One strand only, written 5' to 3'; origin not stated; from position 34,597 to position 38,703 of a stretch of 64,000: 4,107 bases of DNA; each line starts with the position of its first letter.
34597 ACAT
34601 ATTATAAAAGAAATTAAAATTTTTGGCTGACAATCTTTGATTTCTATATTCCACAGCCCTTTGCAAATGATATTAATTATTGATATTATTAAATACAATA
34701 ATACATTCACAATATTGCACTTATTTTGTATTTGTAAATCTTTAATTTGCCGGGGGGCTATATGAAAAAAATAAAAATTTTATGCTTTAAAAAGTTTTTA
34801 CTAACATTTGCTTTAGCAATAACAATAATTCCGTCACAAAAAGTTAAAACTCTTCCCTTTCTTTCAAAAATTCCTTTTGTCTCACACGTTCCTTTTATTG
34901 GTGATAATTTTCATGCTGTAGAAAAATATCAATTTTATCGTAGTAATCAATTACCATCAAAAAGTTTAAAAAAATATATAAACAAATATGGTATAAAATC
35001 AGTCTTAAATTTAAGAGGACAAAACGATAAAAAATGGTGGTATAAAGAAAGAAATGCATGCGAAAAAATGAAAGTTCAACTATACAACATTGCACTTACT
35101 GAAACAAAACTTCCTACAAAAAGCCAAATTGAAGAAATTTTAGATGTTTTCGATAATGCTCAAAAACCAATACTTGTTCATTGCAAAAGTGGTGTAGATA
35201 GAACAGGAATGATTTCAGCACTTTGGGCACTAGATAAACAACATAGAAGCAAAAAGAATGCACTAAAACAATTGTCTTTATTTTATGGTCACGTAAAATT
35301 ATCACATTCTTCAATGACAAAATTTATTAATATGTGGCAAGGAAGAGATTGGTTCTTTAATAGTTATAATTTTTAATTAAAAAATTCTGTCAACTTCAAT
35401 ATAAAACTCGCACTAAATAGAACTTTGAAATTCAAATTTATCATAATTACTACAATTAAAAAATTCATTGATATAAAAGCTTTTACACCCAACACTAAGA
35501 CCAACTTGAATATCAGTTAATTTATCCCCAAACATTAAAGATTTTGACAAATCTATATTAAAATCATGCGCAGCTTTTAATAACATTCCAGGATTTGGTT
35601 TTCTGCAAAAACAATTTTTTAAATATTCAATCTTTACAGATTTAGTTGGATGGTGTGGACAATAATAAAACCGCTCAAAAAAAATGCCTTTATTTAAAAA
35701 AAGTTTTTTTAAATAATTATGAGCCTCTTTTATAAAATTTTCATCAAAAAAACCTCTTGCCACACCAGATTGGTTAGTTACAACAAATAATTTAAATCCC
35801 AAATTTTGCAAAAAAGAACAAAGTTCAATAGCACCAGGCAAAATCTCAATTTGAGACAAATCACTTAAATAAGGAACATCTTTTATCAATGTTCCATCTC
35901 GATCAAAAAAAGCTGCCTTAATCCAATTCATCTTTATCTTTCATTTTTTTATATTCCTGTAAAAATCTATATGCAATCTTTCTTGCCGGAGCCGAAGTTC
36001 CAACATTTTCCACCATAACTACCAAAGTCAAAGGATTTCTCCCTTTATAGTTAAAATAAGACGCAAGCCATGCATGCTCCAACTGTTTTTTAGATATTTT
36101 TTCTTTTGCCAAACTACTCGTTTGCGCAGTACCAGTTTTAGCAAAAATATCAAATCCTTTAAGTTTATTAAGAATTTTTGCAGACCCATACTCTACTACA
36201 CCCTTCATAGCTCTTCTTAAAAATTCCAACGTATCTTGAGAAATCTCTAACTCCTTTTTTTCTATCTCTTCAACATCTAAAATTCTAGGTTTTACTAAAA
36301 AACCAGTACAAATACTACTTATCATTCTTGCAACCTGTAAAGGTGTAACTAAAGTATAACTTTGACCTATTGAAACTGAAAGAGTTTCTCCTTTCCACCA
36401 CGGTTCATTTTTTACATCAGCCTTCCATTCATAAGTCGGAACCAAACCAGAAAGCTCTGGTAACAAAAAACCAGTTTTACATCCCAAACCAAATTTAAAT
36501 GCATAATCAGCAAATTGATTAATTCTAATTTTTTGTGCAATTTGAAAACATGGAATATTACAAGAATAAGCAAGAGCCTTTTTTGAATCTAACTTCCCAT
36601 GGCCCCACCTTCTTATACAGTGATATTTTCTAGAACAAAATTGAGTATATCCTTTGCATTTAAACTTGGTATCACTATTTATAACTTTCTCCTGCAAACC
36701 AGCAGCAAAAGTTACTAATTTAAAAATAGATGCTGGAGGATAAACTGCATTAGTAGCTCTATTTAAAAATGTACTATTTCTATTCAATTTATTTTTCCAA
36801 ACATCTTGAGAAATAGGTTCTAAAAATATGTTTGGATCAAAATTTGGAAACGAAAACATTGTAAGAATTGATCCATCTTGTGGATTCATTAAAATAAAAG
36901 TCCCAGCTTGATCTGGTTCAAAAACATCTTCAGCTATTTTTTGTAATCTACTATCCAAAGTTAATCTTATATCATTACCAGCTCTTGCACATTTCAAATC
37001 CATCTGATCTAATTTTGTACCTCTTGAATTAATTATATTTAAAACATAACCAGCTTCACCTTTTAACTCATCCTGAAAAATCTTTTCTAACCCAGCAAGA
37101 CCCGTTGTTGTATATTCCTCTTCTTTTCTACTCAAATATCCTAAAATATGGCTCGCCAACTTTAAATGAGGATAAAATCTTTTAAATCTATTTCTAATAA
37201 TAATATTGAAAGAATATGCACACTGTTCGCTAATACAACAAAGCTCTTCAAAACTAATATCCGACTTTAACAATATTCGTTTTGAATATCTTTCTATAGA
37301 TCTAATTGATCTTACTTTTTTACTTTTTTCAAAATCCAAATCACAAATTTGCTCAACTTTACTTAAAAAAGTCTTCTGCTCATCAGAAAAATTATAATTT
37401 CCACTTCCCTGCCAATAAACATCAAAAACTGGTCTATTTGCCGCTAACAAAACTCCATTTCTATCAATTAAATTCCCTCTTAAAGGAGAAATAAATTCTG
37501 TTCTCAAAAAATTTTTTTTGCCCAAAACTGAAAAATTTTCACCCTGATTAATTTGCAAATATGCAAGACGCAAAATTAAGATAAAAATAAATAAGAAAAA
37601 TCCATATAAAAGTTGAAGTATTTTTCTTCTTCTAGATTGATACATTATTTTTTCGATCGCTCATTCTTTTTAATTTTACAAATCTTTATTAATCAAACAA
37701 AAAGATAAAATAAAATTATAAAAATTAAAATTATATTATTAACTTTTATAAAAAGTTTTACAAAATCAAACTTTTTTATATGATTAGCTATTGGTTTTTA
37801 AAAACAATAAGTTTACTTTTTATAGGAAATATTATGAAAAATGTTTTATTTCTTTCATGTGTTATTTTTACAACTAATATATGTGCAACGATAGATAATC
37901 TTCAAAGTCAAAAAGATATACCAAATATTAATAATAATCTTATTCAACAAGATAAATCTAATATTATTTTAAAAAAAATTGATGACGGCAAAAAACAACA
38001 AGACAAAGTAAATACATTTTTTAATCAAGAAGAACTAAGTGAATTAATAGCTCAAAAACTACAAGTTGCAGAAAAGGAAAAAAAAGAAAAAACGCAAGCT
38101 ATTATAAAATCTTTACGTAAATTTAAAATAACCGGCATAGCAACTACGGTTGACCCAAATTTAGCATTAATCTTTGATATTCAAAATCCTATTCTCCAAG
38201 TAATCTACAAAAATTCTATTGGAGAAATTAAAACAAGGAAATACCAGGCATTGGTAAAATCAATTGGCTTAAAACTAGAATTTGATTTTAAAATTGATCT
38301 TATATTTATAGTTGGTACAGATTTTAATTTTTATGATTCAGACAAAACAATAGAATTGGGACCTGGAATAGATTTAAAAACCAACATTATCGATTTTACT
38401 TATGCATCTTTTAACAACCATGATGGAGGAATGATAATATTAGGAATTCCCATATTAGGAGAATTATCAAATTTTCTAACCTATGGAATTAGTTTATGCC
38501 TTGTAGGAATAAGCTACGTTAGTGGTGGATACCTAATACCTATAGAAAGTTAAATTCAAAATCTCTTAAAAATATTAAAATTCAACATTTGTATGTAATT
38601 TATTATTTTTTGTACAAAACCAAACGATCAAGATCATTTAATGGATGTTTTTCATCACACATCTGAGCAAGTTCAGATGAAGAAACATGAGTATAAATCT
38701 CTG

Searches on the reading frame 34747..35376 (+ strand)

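Call 98: search_protein_families(library=pfam, proteins=[window:34747-35376:+], max_evalue=0.001)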
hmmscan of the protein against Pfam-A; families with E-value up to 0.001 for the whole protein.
window:34747-35376:+ (209 aa): 8 families
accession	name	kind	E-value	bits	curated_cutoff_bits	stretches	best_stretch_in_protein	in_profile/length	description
PF22741.1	PTP-NADK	-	2.5e-18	66.4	27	1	51-176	18-145/163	DSP-PTPase phosphatase fused to NAD+ Kinase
PF00782.25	DSPc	-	1.2e-10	41.8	33.5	1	75-176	11-110/133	Dual specificity phosphatase, catalytic domain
PF13350.11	Y_phosphatase3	-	1.3e-10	42.1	22.2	1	57-159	22-148/240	Tyrosine phosphatase family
PF22785.1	Tc-R-P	-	8.3e-10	39.6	27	1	76-160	17-100/106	Polymorphic toxin system, DSP-PTPase phosphatase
PF03162.18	Y_phosphatase2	-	8.1e-08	32.5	27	1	53-156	5-108/165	Tyrosine phosphatase family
PF22784.1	PTP-SAK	-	1.3e-07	32.3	27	1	75-160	24-108/153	Swiss Army Knife protein, DSP-PTPase phosphatase domain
PF00102.32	Y_phosphatase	-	5.2e-05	23.4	20.9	1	127-168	153-198/234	Protein-tyrosine phosphatase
PF14566.11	PTPlike_phytase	-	0.00027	21.5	27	1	101-158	93-152/158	Inositol hexakisphosphate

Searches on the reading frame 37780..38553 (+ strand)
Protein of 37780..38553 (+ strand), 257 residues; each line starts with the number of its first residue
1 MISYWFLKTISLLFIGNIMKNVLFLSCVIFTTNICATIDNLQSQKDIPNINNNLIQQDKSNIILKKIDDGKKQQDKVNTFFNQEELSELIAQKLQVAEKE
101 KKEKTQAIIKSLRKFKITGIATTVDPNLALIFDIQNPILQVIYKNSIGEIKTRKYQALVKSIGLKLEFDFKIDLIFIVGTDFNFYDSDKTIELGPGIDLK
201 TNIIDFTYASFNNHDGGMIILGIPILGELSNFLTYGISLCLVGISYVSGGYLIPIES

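Call 98: search_protein_families(library=pfam, proteins=[window:37780-38553:+], max_evalue=0.001)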
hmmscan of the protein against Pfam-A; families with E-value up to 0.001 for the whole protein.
window:37780-38553:+ (257 aa): 1 family
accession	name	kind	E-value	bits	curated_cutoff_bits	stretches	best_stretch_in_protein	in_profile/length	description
PF20616.4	Caps_syn_GfcC_N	-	0.00082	20.1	22.1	0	84-143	62-122/129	Capsule biosynthesis GfcC, N-terminal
